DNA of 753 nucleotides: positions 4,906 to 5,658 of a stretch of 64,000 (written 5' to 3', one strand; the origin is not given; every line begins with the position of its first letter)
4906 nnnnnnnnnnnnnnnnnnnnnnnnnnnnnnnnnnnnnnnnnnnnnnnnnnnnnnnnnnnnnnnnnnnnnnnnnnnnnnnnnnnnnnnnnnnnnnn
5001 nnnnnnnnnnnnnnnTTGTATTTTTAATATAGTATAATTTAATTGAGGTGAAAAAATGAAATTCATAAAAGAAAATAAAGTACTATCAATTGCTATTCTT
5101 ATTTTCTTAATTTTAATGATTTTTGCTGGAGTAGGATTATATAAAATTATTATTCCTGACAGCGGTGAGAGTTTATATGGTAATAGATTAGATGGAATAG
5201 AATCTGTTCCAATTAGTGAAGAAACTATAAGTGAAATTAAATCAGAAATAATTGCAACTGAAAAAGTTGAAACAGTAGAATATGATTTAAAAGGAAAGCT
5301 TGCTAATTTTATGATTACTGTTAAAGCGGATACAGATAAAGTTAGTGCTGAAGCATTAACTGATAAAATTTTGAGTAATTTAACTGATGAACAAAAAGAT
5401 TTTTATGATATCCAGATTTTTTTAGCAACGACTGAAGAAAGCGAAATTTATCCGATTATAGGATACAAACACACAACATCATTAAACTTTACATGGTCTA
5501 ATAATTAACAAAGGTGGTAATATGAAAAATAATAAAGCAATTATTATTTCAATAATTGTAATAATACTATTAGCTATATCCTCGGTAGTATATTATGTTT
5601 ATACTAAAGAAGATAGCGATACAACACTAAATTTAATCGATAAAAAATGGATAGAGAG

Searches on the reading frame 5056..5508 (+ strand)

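Call 33: search_protein_families(library=pfam, proteins=[window:5056-5508:+], max_evalue=0.01)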
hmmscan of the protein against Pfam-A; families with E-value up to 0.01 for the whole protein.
window:5056-5508:+ (150 aa): 1 family
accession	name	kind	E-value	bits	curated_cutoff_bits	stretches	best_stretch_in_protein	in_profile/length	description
PF02475.24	TRM5-TYW2_MTfase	-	0.0055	17.1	28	0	19-121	40-124/164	TRM5/TYW2 methyltransferase domain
